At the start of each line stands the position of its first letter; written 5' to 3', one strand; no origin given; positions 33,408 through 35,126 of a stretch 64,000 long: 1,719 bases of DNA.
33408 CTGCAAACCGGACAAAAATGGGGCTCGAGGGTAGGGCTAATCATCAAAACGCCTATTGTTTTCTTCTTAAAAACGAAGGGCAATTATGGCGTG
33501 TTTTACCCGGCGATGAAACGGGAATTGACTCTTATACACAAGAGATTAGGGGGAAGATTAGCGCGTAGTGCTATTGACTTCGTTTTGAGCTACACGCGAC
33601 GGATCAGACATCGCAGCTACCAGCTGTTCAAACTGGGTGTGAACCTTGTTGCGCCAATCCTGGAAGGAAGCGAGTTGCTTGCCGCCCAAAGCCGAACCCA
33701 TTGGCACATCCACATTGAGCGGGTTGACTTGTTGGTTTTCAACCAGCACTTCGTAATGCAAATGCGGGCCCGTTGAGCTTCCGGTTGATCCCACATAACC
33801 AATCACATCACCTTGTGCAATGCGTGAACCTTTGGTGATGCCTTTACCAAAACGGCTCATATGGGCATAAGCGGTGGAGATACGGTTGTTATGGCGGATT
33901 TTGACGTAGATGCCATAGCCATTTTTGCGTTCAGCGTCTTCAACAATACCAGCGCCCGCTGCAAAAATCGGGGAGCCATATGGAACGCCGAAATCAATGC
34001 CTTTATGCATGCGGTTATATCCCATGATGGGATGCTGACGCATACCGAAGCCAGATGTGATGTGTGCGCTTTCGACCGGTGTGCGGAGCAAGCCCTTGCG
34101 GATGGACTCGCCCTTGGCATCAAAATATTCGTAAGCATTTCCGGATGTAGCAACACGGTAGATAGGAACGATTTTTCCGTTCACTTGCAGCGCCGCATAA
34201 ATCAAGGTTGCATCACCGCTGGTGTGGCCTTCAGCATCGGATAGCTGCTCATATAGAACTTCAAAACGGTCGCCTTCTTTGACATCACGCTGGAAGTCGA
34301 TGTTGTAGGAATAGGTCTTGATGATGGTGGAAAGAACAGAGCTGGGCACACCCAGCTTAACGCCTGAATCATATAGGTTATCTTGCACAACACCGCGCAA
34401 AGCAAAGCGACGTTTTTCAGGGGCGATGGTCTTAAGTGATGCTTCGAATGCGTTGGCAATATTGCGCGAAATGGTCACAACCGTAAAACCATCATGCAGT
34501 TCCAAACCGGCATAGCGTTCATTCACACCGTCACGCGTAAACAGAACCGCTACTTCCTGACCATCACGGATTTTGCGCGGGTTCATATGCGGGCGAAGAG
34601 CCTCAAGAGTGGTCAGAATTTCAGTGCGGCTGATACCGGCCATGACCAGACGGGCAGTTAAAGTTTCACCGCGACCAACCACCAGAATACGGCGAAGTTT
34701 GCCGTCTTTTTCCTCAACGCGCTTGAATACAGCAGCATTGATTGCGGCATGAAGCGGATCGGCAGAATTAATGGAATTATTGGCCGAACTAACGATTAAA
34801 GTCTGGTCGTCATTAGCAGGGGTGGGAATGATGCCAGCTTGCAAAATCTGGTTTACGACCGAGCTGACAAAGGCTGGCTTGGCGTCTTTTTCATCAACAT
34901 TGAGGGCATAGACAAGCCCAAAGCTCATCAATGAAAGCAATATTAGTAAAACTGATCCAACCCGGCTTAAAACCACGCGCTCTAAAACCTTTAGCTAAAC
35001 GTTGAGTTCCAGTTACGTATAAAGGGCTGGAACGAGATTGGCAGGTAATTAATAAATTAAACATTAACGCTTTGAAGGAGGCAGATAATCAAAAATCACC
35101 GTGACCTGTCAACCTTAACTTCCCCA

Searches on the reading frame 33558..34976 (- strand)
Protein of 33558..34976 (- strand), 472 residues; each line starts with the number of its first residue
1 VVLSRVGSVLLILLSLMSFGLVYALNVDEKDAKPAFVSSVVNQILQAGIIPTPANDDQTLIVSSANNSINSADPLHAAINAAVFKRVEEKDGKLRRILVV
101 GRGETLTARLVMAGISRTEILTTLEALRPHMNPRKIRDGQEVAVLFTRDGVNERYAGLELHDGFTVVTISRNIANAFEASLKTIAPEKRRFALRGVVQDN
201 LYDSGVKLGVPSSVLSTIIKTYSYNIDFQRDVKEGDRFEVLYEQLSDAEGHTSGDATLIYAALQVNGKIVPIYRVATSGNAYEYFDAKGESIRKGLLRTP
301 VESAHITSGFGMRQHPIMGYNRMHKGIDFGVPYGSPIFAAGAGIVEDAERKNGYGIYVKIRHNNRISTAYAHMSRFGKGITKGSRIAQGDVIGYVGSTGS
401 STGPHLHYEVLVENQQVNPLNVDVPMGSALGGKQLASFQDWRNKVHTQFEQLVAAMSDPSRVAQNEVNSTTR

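Call 22: search_protein_families(library=pfam, proteins=[window:33558-34976:-], max_evalue=0.01)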
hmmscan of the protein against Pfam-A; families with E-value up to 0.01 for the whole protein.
window:33558-34976:- (472 aa): 2 families
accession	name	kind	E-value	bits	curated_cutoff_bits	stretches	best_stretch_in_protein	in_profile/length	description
PF01551.29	Peptidase_M23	-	1.8e-31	108.7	28.7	1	322-419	1-96/96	Peptidase family M23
PF19425.4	Csd3_N2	-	2.6e-14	53.6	27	1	191-310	7-120/122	Csd3 second domain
